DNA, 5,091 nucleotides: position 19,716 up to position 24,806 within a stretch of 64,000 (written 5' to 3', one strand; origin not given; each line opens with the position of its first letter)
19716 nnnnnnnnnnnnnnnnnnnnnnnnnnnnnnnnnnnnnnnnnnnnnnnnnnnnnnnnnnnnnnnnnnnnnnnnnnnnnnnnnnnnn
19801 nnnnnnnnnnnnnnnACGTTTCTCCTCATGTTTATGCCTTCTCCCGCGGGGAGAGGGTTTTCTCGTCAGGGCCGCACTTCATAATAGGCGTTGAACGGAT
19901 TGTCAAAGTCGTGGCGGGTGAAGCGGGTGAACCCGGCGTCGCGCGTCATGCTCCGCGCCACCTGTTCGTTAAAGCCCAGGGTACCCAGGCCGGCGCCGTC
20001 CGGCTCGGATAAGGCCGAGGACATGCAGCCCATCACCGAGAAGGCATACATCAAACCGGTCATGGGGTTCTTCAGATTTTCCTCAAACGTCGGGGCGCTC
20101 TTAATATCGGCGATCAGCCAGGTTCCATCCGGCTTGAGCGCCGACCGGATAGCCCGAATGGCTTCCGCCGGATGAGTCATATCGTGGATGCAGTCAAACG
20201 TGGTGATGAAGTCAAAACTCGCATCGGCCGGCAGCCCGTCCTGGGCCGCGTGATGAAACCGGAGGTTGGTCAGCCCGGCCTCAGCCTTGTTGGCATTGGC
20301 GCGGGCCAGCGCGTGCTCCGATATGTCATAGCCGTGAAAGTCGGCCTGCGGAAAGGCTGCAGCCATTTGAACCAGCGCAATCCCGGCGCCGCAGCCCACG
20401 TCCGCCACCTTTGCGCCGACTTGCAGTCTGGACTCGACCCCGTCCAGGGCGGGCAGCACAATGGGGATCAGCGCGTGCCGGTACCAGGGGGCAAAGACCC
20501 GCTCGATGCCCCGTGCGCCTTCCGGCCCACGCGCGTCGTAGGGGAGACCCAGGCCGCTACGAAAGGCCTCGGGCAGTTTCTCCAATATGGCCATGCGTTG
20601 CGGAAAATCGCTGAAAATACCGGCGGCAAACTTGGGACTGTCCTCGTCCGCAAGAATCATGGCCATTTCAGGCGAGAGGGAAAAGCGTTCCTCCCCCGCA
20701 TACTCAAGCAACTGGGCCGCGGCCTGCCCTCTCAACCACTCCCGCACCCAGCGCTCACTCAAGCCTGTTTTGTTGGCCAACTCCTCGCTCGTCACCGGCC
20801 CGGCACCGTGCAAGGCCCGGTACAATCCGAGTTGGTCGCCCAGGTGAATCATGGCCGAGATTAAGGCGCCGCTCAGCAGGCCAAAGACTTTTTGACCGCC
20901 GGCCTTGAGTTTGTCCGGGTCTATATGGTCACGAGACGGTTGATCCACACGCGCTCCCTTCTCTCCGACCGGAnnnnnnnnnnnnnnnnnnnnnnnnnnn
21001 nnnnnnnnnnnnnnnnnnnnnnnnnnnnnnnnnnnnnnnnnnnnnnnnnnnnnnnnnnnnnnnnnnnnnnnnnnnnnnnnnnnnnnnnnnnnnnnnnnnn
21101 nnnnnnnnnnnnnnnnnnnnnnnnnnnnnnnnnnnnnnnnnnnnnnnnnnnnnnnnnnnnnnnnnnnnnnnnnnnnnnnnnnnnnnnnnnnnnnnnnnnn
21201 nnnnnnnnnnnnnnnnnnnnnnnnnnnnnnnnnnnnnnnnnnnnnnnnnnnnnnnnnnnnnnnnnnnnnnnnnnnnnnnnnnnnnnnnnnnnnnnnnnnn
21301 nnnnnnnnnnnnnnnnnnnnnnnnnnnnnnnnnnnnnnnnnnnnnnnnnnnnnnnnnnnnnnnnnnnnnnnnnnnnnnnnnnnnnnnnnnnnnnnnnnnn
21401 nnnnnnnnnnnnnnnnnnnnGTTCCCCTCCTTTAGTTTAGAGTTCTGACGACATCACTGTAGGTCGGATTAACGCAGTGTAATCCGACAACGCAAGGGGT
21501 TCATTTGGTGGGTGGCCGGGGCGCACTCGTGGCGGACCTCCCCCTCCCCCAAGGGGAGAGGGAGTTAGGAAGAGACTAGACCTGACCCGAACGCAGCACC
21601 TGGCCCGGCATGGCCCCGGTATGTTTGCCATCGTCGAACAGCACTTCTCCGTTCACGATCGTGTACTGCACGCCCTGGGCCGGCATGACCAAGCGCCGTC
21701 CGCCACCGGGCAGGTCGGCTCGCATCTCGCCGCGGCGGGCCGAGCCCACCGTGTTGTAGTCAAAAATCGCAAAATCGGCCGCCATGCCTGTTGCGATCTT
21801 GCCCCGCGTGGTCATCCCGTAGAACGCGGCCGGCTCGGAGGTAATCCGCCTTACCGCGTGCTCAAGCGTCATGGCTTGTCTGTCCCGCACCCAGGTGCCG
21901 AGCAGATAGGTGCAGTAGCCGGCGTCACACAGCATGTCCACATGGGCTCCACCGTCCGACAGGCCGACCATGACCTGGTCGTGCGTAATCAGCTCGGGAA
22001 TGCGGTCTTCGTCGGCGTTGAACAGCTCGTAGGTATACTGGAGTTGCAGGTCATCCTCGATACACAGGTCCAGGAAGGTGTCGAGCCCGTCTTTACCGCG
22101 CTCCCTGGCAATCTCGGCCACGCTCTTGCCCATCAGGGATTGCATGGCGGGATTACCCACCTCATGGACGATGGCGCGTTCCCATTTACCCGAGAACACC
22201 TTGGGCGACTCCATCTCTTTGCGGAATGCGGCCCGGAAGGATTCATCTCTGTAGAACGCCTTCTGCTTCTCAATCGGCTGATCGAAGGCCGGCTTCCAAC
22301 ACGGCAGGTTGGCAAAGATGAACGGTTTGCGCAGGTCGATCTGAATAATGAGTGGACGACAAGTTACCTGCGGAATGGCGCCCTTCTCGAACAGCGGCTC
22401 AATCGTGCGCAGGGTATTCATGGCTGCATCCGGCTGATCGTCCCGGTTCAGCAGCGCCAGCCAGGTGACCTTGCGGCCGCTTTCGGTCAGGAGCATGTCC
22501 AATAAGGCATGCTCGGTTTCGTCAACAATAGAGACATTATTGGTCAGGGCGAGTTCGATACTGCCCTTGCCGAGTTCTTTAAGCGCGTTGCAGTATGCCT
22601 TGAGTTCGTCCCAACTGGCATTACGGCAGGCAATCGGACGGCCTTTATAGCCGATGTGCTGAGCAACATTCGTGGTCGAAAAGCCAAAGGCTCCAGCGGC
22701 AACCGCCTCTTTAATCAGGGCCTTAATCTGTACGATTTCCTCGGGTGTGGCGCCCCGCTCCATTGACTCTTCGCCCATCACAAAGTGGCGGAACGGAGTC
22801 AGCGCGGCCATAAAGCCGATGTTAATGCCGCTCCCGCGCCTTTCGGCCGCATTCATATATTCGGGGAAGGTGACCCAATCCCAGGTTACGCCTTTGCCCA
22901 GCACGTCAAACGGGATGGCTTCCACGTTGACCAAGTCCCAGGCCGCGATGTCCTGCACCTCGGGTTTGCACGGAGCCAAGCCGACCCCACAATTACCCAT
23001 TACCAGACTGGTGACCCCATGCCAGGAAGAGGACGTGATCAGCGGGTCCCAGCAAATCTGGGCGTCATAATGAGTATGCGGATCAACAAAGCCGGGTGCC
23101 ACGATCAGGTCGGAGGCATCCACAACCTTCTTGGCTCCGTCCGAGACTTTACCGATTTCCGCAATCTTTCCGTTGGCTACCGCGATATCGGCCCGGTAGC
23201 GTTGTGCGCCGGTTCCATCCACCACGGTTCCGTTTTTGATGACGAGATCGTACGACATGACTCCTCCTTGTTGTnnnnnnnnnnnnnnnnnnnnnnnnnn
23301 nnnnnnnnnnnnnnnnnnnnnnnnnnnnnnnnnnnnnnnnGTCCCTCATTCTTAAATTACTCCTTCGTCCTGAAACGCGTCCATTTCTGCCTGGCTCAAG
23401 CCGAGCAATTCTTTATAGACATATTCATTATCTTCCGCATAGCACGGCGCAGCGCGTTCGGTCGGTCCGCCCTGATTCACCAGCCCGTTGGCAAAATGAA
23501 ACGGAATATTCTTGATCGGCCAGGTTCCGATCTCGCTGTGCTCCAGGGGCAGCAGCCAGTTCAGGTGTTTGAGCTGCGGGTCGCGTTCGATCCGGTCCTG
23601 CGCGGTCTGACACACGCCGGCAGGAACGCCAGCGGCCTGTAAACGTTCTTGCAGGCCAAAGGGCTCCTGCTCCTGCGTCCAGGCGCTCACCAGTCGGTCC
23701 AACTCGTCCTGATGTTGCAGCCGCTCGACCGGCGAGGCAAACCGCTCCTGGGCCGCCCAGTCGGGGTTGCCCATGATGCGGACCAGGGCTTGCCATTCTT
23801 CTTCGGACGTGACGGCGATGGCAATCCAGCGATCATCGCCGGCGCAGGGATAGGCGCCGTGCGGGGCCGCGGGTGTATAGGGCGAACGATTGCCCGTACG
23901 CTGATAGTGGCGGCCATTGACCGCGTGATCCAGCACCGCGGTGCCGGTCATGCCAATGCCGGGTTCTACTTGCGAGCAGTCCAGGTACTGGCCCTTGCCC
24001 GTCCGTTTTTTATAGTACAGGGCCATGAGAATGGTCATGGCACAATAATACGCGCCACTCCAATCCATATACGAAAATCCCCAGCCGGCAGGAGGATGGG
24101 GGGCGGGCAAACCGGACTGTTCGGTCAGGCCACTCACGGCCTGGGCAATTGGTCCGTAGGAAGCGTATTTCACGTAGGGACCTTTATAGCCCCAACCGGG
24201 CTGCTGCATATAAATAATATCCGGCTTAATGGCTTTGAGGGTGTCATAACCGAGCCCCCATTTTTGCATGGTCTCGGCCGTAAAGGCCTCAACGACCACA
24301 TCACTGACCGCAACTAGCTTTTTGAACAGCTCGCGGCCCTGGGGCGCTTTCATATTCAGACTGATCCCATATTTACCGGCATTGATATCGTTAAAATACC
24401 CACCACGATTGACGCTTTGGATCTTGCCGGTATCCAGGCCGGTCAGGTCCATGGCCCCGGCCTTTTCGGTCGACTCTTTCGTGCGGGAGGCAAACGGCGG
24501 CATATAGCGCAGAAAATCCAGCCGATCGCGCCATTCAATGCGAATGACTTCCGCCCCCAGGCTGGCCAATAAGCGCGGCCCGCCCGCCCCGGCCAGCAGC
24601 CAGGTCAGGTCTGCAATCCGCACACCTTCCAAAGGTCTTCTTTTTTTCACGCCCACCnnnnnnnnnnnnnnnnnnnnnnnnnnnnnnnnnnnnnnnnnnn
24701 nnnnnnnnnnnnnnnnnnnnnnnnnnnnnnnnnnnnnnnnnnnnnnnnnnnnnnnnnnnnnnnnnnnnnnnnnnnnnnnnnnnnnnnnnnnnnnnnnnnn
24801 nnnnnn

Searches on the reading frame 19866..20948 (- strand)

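Call 53: search_protein_families(library=ncbifam, proteins=[window:19866-20948:-], max_evalue=1e-10)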
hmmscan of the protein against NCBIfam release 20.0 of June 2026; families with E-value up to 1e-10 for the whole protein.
window:19866-20948:- (360 aa): 7 families
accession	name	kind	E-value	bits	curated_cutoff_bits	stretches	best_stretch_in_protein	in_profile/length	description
NF041537.1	ArsM_AhpD_UU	exception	4.8e-13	48.6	510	1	175-318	74-213/345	arsenite methyltransferase/AhpD domain selenoprotein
NF045667.1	MTase_DVU1556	equivalog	1.3e-12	47.6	155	1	174-309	19-142/213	DVU_1556 family methyltransferase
NF041536.1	ArsM_DUF2284_UU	exception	1.4e-12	46.7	575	1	174-295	73-196/459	arsenite methyltransferase/DUF2284 domain selenoprotein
TIGR01983.1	UbiG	equivalog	3.9e-12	46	102.95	1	178-283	50-155/228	bifunctional 2-polyprenyl-6-hydroxyphenol methylase/3-demethylubiquinol 3-O-methyltransferase UbiG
NF008823.0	PRK11873.1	subfamily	5.5e-12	45.7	263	1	174-315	74-211/272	arsenite methyltransferase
NF043040.1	corrin_prot_MT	hypoth_equivalog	1.4e-11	44.2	180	1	174-284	37-152/216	corrinoid protein-associated methyltransferase CpaM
NF047649.1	MTase_UXPK_star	exception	5.6e-11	42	460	1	174-282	74-184/283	methyltransferase/UXPK-star double selenoprotein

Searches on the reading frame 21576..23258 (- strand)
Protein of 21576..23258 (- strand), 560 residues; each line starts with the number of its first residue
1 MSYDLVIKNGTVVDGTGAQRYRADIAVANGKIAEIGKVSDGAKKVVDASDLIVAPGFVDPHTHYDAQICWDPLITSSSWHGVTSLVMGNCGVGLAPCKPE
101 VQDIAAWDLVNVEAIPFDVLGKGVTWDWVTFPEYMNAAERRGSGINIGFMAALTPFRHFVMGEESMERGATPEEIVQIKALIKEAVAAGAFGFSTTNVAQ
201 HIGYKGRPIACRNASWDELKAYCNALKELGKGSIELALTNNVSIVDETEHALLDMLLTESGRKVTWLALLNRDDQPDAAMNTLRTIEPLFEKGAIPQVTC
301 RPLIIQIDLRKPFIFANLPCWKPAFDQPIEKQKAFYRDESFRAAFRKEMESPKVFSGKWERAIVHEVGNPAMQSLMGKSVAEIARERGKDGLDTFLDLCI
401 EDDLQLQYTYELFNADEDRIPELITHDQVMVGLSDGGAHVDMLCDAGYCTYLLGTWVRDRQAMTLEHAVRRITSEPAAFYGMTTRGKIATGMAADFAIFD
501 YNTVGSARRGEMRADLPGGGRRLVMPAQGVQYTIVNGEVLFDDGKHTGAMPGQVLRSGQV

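Call 53: search_protein_families(library=ncbifam, proteins=[window:21576-23258:-], max_evalue=1e-10)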
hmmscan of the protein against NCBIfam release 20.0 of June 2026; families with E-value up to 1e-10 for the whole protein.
window:21576-23258:- (560 aa): 24 families
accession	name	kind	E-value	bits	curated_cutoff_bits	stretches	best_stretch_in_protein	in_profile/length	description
NF006560.0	PRK09061.1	subfamily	4.2e-28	97.9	340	2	2-64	25-87/517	amidohydrolase family protein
NF004839.0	PRK06189.1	equivalog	7.6e-20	71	631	1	1-66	1-65/451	allantoinase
NF006689.0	PRK09237.1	equivalog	1.1e-19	70.3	371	1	2-64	2-66/383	amidohydrolase/deacetylase family metallohydrolase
TIGR03178.1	allantoinase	equivalog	1.7e-18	66.6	357.85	0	4-64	1-60/441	allantoinase AllB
NF005791.0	PRK07627.1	equivalog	2.7e-17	62.9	442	0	5-60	3-60/425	dihydroorotase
NF006559.0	PRK09060.1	equivalog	7.9e-17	60.7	482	1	2-64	4-65/444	dihydroorotase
NF009941.0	PRK13404.1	subfamily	9.3e-17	60.8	647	1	1-68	2-67/478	dihydropyrimidinase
NF005960.0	PRK08044.1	equivalog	1.8e-16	59.9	688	1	1-64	1-62/453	allantoinase AllB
NF006839.0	PRK09357.1-4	equivalog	2.6e-16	59.2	576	1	5-64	2-62/422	dihydroorotase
TIGR02033.1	D-hydantoinase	equivalog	2.2e-14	53.3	393.25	1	6-67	2-63/454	dihydropyrimidinase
TIGR01178.1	ade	equivalog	3e-14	52.4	472.5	0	4-66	1-61/552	adenine deaminase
NF009060.0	PRK12394.1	equivalog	3.7e-14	52.3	442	1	1-86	1-89/381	metallo-dependent hydrolase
TIGR00857.1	pyrC_multi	subfamily_domain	6e-14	51.8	279.05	0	20-64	3-48/412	dihydroorotase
NF005751.0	PRK07575.1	equivalog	1e-13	50.6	529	0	462-555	341-434/440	dihydroorotase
NF006844.0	PRK09357.2-5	equivalog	2.6e-12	46.5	701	0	5-64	4-64/422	dihydroorotase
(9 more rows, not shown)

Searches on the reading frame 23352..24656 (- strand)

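Call 53: search_protein_families(library=ncbifam, proteins=[window:23352-24656:-], max_evalue=1e-10)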
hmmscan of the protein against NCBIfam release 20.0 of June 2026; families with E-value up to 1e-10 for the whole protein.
window:23352-24656:- (434 aa): 7 families
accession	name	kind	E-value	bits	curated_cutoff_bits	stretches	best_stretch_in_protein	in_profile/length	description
NF041294.1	Scnl_mescCoAtase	equivalog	6.2e-54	183.6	700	1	9-369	4-338/381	succinyl-CoA:mesaconate CoA-transferase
NF003809.0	PRK05398.1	subfamily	4.3e-48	163.9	442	1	64-434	37-416/416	formyl-CoA transferase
NF052585.1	SucGlutTfsCaiB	equivalog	6.9e-48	163.2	750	1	4-378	3-353/394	succinate--glutarate CoA-transferase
TIGR03253.1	oxalate_frc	equivalog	4.2e-46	157.5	504.2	1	65-434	37-416/416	formyl-CoA transferase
NF008511.0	PRK11430.1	equivalog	1.3e-42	146.3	522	1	86-356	62-327/381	CoA:oxalate CoA-transferase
NF002914.1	PRK03525.1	equivalog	4.2e-21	75.3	413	1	96-434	65-397/400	L-carnitine CoA-transferase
TIGR04253.1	mesacon_CoA_iso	equivalog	6.7e-16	58.3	725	1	87-434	57-400/403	2-methylfumaryl-CoA isomerase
